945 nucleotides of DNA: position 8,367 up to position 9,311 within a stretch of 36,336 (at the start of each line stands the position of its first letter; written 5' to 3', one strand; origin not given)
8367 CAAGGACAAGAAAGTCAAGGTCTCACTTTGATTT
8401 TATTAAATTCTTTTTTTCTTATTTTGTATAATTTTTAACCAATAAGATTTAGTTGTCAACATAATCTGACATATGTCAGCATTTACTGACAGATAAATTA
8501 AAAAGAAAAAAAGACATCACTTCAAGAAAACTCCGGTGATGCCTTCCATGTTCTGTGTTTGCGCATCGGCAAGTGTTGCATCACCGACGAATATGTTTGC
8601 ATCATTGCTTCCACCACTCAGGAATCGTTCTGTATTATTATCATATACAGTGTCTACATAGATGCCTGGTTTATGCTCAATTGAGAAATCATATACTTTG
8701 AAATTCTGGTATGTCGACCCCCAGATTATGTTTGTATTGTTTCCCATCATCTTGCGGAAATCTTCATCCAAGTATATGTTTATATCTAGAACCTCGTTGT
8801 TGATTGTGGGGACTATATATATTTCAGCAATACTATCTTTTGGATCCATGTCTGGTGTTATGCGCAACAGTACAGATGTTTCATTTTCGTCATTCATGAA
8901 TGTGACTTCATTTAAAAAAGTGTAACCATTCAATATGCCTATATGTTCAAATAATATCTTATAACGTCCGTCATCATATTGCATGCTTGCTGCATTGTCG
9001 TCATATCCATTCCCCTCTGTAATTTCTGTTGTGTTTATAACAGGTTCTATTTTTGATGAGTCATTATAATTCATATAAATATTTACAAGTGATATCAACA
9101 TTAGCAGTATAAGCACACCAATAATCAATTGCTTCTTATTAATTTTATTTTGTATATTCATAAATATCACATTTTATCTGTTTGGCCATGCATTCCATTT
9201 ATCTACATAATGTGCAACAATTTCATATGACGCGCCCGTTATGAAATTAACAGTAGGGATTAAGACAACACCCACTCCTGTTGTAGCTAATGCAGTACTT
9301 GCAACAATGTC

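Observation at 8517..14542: Second pilin-like locus: two divergent operons (five genes minus strand, three genes plus strand) sharing one compact double-TATA promoter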

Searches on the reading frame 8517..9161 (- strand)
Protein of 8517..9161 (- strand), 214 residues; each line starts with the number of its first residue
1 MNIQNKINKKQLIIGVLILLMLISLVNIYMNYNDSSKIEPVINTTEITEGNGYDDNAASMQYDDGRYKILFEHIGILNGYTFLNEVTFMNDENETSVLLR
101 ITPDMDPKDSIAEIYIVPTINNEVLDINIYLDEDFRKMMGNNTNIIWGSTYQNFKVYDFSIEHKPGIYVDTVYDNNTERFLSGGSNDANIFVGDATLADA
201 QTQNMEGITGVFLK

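Call 7: search_protein_families(library=pfam, proteins=[window:8517-9161:-], max_evalue=1)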
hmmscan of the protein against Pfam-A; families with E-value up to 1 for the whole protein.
window:8517-9161:- (214 aa): 1 family
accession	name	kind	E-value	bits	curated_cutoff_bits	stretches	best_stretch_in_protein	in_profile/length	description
PF13150.11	TraL_transposon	-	0.094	12.9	27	1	6-31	21-46/86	Conjugative transposon protein TraL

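Call 10: search_protein_families(library=ncbifam, proteins=[window:8517-9161:-], max_evalue=1)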
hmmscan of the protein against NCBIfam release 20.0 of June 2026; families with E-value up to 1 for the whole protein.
window:8517-9161:- (214 aa): 0 families

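Call 25: find_homologous_proteins(query=window:8517-9161:-, max_evalue=0.001)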
Query window:8517-9161:- (214 aa): 19 proteins with E <= 0.001 among 192 candidates.
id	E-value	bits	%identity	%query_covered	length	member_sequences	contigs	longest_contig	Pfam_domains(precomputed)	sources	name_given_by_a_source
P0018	8.6e-117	406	100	86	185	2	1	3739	-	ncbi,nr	ncbi:MAG: hypothetical protein KAI18_02475 [Candidatus Aenigmarchaeota archaeon]|nr:hypothetical pro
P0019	1.2e-88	315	73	86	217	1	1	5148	-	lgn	-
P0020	1.3e-87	311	67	100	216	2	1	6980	-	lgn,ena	-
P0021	1.5e-86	308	70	87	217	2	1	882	-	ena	-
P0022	5.2e-84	299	66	99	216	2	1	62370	-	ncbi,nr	ncbi:MAG: hypothetical protein K0B07_02300 [DPANN group archaeon]|nr:hypothetical protein [DPANN gro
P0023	7.5e-84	299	69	88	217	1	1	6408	-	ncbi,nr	ncbi:MAG: hypothetical protein GQ477_03895 [Nanohaloarchaea archaeon]|nr:hypothetical protein [Candi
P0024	1.8e-80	288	64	97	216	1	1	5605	-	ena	-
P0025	4.7e-80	286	60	94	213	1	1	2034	-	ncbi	-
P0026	8.6e-80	286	61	94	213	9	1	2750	-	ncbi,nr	ncbi:MAG: hypothetical protein KAS90_05900 [Candidatus Aenigmarchaeota archaeon]|nr:hypothetical pro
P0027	1.5e-78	282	60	98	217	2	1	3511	-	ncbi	-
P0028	1.6e-78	281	60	94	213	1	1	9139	-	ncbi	-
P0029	1.1e-77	279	59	95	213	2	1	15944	-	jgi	-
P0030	7.1e-76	273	58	99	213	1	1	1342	-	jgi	-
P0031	5.7e-75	270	58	98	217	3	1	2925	-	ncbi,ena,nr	ncbi:MAG: hypothetical protein KAJ56_02475 [Candidatus Aenigmarchaeota archaeon]|nr:hypothetical pro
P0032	1.4e-73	265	57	100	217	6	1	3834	-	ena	-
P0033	8.0e-71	256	70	81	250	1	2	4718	-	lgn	-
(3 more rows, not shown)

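Call 59: predict_structure(alignment_id=A4)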
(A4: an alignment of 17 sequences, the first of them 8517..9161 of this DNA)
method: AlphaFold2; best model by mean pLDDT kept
length: 214 residues; sequences in the alignment: 17
mean_pLDDT: 40.8   pTM: 0.25
mean pLDDT of the five models: 40.8, 38.5, 37.9, 37.0, 36.4
residues with pLDDT >= 90: 6; 70-90: 17; 50-70: 5; < 50: 186
segments of 3 or more residues with pLDDT < 50: 1-4, 33-214
pLDDT, mean of each block of 10 residues (from residue 1): 58 87 83 41 28 28 32 33 37 37 36 41 40 47 35 31 25 28 34 42 38 32
secondary structure, 60 per line:
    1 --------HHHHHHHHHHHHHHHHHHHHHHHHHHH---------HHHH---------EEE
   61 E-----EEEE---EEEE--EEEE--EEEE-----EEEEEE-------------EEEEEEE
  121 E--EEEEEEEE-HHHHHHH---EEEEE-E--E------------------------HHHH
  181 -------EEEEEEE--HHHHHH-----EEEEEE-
elements in order: H9-35 H45-48 E58-61 E67-70 E74-77 E80-83 E86-89 E95-100 E114-121 E124-131 H133-139 E143-147 H177-180 E188-194 H197-202 E208-213

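Call 61: search_solved_structures(query=A5, max_evalue=10)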
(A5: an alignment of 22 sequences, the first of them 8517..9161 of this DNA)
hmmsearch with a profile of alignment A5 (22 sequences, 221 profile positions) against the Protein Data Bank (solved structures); distinct sequences matched with E-value up to 10: 1.
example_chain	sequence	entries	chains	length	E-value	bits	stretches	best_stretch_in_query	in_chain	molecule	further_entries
8fk7_A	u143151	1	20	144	1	11.8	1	8-62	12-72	Flagellin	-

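Call 77: search_protein_families(library=phrogs, proteins=[window:8517-9161:-], max_evalue=0.01)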
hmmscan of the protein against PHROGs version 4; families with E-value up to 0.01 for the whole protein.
window:8517-9161:- (214 aa): 0 families

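Call 96: find_encoding_contigs(protein=P0033, flank=6000, max_places=2)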
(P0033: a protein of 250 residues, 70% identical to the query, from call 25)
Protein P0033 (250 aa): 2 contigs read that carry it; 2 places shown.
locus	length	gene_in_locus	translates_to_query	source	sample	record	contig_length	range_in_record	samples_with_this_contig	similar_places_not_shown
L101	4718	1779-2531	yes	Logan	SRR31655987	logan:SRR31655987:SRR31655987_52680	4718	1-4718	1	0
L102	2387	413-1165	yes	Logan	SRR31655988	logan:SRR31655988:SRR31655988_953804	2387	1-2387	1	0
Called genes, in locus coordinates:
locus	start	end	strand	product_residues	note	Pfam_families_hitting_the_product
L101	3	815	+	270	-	?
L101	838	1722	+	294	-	-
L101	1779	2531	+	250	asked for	-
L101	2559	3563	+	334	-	-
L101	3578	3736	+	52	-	-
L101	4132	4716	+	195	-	?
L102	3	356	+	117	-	?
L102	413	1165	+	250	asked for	-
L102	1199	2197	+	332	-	-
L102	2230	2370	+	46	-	-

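Call 97: find_encoding_contigs(protein=P0020, flank=8000, max_places=2)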
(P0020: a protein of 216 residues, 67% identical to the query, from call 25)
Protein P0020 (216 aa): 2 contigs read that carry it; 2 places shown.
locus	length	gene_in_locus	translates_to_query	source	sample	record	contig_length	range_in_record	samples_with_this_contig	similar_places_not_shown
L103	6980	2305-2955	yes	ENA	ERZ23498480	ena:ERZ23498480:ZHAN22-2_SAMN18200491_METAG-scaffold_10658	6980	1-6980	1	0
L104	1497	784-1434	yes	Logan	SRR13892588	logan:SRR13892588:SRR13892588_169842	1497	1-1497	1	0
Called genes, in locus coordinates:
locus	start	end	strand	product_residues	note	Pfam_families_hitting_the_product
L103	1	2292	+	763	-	?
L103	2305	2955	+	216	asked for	-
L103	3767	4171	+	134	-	-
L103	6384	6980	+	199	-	?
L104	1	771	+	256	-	?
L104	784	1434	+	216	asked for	-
